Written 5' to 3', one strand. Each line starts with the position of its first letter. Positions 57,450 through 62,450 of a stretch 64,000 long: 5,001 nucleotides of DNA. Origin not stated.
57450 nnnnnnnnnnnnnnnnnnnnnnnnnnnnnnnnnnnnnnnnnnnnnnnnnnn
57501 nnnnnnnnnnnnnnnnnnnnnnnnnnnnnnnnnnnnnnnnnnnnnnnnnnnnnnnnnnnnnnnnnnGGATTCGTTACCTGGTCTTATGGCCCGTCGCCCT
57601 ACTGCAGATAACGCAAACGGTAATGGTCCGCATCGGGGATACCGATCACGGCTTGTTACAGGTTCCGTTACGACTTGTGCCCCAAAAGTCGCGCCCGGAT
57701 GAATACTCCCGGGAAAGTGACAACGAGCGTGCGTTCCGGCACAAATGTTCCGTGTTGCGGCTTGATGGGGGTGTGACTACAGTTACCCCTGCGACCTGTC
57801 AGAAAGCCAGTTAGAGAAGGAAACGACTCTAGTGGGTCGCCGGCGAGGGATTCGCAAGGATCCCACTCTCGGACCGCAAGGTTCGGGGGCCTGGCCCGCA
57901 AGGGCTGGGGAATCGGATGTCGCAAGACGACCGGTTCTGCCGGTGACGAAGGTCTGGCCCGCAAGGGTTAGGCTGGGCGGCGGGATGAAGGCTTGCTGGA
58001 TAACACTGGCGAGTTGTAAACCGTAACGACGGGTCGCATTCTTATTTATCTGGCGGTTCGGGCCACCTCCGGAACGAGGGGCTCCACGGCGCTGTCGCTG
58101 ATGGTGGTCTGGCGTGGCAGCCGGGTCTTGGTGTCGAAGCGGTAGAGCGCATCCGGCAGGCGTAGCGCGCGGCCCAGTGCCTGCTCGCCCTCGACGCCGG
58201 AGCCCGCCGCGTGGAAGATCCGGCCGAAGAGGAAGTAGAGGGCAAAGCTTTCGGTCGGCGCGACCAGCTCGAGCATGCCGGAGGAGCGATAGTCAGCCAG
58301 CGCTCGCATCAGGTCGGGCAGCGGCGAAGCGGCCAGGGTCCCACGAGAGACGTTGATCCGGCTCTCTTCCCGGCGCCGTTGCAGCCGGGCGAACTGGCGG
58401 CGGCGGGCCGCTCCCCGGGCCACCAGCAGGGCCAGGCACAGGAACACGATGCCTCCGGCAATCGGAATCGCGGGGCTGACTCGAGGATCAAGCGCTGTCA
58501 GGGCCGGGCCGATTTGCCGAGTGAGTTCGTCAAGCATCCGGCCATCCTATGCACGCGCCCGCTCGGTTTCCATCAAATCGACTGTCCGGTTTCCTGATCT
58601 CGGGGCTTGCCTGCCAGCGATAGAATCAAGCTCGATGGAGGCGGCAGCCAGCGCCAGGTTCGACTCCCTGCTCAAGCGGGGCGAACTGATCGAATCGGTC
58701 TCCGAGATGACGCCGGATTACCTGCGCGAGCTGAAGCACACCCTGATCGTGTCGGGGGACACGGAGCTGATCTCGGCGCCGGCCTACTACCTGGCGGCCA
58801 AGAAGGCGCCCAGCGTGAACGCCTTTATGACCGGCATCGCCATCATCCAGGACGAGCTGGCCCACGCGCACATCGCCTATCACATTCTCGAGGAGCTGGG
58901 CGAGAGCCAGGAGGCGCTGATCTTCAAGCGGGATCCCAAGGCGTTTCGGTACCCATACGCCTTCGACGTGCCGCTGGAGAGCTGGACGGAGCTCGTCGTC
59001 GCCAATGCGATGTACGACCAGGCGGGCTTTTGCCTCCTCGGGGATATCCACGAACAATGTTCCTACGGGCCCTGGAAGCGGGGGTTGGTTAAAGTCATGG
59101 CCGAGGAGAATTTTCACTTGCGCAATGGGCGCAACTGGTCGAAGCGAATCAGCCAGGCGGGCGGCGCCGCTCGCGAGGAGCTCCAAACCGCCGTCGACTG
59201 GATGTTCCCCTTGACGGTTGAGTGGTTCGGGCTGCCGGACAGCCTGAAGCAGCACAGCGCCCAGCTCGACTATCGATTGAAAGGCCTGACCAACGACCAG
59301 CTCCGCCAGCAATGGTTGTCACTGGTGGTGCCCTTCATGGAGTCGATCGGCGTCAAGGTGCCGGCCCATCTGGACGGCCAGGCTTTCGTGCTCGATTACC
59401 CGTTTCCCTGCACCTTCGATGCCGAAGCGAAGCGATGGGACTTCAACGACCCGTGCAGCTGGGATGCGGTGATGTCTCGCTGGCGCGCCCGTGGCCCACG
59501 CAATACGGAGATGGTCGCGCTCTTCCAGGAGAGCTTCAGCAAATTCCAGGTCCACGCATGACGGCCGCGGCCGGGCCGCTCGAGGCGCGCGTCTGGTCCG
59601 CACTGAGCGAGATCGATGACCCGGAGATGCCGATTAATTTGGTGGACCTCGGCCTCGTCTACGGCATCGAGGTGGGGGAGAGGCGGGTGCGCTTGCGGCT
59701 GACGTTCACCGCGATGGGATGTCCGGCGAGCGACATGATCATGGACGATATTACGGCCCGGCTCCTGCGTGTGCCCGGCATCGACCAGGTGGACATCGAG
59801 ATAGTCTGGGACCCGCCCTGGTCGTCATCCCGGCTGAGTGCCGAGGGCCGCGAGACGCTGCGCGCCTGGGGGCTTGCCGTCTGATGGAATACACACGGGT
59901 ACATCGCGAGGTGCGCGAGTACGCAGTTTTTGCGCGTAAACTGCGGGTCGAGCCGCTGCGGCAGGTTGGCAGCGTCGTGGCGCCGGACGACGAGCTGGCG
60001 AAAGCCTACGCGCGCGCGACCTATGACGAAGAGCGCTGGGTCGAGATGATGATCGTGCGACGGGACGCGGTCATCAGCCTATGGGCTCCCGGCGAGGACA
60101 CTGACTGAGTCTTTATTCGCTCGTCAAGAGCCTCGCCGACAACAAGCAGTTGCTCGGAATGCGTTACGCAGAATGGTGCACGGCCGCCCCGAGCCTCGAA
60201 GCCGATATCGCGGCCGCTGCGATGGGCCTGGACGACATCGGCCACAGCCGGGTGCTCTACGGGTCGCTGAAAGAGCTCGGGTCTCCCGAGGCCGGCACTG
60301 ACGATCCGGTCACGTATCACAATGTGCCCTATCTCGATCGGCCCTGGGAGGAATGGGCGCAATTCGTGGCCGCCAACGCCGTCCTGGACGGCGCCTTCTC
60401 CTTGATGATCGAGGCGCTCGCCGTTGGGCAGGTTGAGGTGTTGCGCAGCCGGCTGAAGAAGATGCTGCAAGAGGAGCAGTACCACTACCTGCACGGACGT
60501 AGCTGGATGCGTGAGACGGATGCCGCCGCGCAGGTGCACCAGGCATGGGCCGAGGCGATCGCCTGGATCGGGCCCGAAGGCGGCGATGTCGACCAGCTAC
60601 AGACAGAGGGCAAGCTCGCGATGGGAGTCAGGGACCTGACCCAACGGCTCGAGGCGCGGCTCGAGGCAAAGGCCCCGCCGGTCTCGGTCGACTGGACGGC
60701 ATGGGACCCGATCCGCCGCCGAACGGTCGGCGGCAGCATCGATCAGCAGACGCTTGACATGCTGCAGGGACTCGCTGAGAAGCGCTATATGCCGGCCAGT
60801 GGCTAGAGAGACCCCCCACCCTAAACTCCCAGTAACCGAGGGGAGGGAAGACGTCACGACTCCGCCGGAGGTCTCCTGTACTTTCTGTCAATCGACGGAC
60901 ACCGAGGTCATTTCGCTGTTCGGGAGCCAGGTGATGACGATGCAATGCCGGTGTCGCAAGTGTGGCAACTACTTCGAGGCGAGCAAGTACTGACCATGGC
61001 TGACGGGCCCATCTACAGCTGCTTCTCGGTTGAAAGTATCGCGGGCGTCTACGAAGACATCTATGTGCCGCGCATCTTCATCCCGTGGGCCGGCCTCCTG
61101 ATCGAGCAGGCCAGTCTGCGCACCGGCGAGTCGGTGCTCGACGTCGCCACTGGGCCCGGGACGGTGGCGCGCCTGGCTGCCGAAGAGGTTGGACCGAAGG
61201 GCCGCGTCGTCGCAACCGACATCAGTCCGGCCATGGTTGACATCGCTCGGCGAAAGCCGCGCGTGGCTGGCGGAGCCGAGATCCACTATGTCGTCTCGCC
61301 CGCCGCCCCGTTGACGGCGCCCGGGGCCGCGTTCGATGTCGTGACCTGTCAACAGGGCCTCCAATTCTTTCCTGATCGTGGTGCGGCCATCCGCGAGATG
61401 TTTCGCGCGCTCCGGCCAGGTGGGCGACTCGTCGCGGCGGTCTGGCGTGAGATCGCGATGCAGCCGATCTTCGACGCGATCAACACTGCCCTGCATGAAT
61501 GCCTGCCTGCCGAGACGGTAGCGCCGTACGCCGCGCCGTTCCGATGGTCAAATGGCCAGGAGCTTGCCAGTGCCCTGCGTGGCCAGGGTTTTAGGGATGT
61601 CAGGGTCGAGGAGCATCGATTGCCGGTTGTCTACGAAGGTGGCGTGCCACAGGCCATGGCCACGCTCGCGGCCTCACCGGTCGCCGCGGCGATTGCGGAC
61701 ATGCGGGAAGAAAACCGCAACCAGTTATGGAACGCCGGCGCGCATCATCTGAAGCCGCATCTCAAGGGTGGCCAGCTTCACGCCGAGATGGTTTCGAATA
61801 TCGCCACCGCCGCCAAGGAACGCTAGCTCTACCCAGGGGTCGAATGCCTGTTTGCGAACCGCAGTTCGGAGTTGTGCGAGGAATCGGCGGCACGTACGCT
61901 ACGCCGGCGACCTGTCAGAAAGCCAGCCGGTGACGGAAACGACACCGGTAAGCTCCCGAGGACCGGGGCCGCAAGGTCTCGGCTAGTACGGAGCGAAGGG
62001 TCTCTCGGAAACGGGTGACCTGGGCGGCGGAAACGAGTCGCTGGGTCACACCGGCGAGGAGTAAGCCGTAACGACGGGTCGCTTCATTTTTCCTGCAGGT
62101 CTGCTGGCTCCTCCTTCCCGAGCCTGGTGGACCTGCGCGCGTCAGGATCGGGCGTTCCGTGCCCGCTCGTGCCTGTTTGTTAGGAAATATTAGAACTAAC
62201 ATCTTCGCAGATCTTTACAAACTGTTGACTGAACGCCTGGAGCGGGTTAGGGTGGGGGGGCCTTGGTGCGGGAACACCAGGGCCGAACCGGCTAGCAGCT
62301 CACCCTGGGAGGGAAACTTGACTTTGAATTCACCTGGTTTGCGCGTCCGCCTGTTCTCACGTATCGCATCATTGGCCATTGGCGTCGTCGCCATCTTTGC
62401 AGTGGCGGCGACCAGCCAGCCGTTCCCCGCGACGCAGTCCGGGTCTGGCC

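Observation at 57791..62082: E1 and E2 are direct repeats bracketing a 3.9-kb cassette (DUF4388, PaaA, PaaD-N, PaaB, PaaC, Zn-ribbon, methyltransferase)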

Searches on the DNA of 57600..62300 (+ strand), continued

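Call 46: search_with_rna_model(model_id=R1, sources=[L001, L002, L003, L004, L006, L007, L009, L010, L011, L012, L013, L014, L015, L016, L017, L018, L019, L020, L023, L024, L026, L028, L029, L030, L031, L032, L033, L034, L035, L036, L037, L038, L039, L041, L042, L044, L045, L046, L048, L049, L050, L051, L052, L053, L054, L055, L056, L058, L060, L061, L062, L063, L064], max_evalue=0.001)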
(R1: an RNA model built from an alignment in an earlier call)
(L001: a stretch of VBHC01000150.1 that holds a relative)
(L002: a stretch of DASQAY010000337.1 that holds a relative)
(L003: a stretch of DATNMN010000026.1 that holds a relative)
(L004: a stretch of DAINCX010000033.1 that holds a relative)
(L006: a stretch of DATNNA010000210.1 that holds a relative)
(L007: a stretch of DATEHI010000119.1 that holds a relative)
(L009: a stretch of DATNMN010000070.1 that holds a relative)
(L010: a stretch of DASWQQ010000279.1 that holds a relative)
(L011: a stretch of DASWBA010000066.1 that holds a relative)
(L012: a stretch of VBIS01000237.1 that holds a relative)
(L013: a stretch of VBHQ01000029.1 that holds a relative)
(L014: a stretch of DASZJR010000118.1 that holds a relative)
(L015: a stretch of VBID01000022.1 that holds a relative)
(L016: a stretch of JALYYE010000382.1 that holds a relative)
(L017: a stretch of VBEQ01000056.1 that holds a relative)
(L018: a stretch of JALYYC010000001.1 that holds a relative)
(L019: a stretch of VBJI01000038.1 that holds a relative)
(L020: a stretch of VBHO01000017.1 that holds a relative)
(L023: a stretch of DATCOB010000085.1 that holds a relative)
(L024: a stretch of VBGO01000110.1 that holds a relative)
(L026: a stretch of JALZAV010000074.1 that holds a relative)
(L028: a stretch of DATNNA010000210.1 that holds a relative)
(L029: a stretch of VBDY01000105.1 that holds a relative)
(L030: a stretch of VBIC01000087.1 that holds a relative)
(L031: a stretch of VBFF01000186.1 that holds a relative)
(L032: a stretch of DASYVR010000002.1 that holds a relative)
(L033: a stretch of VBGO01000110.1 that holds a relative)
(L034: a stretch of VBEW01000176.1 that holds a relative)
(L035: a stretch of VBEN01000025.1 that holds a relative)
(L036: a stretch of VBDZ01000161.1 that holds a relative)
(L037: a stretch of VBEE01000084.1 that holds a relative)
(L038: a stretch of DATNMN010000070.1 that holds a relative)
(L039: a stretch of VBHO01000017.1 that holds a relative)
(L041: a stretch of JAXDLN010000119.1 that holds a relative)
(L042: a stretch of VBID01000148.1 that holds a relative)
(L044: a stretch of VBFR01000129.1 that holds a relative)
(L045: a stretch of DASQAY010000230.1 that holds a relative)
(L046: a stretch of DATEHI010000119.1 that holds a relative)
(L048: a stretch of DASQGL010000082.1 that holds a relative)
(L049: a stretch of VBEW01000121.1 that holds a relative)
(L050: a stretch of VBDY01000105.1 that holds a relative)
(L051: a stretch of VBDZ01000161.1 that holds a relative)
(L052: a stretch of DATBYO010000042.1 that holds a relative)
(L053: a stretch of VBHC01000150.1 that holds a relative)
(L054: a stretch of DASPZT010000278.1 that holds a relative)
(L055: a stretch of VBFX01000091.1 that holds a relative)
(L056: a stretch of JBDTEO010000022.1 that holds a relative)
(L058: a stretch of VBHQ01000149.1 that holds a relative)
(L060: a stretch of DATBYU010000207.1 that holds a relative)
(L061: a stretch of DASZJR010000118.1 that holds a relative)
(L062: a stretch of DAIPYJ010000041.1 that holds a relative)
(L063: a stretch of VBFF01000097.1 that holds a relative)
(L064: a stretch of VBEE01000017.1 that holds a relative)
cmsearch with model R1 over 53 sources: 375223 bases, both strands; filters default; matches with E-value up to 0.001: 69.
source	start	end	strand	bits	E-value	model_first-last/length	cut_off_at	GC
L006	5556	5731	-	214.3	2.1e-61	1-176/176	no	0.65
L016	1204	1379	+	213.1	4.7e-61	1-176/176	no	0.65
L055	5105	5280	-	212.7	6.3e-61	1-176/176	no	0.63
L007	1659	1834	+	212.5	7.1e-61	1-176/176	no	0.65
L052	4942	5117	+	212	1e-60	1-176/176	no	0.65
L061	498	673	-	211.1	1.9e-60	1-176/176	no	0.64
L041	1345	1520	-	211.1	1.9e-60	1-176/176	no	0.62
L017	2782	2957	-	210.4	3.2e-60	1-176/176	no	0.63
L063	1379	1554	-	210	3.9e-60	1-176/176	no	0.62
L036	1074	1249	+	209.8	4.5e-60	1-176/176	no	0.64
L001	3444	3619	+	207.9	1.6e-59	1-176/176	no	0.64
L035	2338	2513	-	207.3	2.5e-59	1-176/176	no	0.63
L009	1678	1853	+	206.8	3.5e-59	1-176/176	no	0.62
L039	4724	4899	-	206.6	4.1e-59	1-176/176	no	0.62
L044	3625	3800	-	206.1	5.9e-59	1-176/176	no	0.64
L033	2374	2549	+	206.1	5.9e-59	1-176/176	no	0.64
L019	4511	4686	-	205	1.2e-58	1-176/176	no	0.64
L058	144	319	+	204.3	1.9e-58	1-176/176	no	0.61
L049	937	1112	+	203.8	2.8e-58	1-176/176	no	0.64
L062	6916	7091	+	202.9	5e-58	1-176/176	no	0.64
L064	3105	3280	+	202.6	6.4e-58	1-176/176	no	0.64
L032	1697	1872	-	202.4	7.4e-58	1-176/176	no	0.61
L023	455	630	-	199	7.1e-57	1-176/176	no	0.65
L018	1123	1298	-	194.1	2e-55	1-176/176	no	0.66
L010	6815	6990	+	190.1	3.3e-54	1-176/176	no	0.63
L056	7077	7252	+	186.8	3.1e-53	1-176/176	no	0.65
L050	3153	3329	-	184.7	1.3e-52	1-176/176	no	0.63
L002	4659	4838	-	171.9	8e-49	1-176/176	no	0.64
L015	2328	2507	+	171.9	8e-49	1-176/176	no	0.64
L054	5062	5241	+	170.1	2.7e-48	1-176/176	no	0.64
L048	494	669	-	160.9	1.4e-45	1-176/176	no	0.66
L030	1513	1687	-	156.3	3.2e-44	1-176/176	no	0.66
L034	4994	5240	+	129.9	2.2e-36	1-176/176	no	0.62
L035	4985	5231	-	127.4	1.2e-35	1-176/176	no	0.63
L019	7590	7836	-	127.1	1.5e-35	1-176/176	no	0.63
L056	1824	2070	+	126.7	2e-35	1-176/176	no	0.62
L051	3068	3314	+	126.5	2.2e-35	1-176/176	no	0.63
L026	7562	7808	+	126.2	2.7e-35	1-176/176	no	0.63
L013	1793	2039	-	125.2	5.3e-35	1-176/176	no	0.64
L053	4330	4576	+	123.3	2.1e-34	1-176/176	no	0.62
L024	4504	4750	+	122.8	2.9e-34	1-176/176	no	0.63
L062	1697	1943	-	122.4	3.6e-34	1-176/176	no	0.63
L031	1728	1974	-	121.9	5.1e-34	1-176/176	no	0.65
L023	4659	4905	-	121.3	8.1e-34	1-176/176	no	0.62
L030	6560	6806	+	121.2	8.2e-34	1-176/176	no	0.63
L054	2136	2382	+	120.1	1.7e-33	1-176/176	no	0.67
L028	7718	7965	-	119.4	2.9e-33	1-176/176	no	0.65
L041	7738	7984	-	119.2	3.2e-33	1-176/176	no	0.64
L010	2208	2454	+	118.9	4.1e-33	1-176/176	no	0.61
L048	3467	3713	-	117.7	9.2e-33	1-176/176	no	0.67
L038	10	256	+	117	1.4e-32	1-176/176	no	0.66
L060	3149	3395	+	117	1.4e-32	1-176/176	no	0.66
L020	2581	2827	-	116.8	1.7e-32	1-176/176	no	0.65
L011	216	462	+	116.6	1.9e-32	1-176/176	no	0.66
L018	5160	5406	-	115.8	3.3e-32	1-176/176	no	0.62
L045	2656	2902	-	115.6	3.8e-32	1-176/176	no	0.66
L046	2879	3126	+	115.3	4.7e-32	1-176/176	no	0.65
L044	6277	6523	-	114.7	7.3e-32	1-176/176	no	0.65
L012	3272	3388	-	94.9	5.1e-26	1-176/176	no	0.56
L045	1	105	-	85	4.5e-23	1-103/176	3'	0.62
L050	7860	8000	-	73.4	1.2e-19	40-176/176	5'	0.64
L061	7898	8000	-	66.6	1.3e-17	77-176/176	5'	0.65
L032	7773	7919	-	65.2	3.3e-17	1-176/176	no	0.65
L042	1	220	-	63.8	8.5e-17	13-161/176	3'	0.67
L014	1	145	-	57.3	7.3e-15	1-153/176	3'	0.68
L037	13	180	-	53.9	7.3e-14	1-176/176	no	0.62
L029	1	106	-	47.5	6e-12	1-120/176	3'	0.61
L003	1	132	-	45.9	1.8e-11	1-124/176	3'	0.65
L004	1018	1062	+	39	2e-09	1-45/176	3'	0.51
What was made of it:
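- On Cis-acting riboswitch or leader: E-long is inverted in L030 and L062 (call 46).
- Closest known: Riboswitch aptamers. Different: Its orientation relative to neighbours flips (call 46).
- E-long is inverted relative to paaA in L030 and L062 (call 46).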
